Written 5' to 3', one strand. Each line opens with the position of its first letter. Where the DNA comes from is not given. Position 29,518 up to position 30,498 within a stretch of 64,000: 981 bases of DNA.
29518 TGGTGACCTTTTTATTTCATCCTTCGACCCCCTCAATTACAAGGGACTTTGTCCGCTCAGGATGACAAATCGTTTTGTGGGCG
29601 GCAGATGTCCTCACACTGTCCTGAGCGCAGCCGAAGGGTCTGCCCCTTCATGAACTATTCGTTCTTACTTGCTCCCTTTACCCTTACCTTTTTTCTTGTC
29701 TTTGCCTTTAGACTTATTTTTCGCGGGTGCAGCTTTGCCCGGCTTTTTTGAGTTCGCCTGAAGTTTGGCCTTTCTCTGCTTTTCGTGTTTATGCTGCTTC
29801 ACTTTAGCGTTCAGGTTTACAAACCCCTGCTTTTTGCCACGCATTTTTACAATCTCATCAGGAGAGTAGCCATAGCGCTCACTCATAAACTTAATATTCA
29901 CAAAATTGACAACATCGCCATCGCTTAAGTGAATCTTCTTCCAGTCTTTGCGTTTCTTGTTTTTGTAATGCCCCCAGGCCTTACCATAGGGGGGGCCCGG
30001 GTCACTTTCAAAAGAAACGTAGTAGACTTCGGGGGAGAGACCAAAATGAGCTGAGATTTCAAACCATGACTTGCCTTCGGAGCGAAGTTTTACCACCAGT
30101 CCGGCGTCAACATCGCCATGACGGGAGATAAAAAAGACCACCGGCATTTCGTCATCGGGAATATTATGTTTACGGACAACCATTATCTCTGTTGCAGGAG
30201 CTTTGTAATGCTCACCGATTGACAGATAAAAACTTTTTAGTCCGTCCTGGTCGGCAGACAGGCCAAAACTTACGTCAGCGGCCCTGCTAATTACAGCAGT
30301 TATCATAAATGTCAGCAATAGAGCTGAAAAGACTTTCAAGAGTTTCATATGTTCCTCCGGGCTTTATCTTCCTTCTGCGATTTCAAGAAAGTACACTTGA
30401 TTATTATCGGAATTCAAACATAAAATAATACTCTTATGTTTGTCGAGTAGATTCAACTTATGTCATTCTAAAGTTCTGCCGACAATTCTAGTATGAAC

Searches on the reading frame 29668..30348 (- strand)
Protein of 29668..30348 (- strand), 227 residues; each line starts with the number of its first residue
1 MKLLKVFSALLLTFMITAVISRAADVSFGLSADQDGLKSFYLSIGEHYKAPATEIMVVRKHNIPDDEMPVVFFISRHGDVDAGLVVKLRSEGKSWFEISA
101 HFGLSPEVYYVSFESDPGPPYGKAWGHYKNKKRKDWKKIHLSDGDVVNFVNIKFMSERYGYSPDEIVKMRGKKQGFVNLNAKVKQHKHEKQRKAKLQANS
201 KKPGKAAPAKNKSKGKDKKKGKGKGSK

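Call 8: search_protein_families(library=pfam, proteins=[window:29668-30348:-], max_evalue=0.1)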
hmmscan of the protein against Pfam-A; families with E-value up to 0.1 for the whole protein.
window:29668-30348:- (227 aa): 1 family
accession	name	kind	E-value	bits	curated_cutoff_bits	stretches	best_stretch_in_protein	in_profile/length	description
PF20524.3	DUF6739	-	0.039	12.4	27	1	137-216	439-521/691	Family of unknown function (DUF6739)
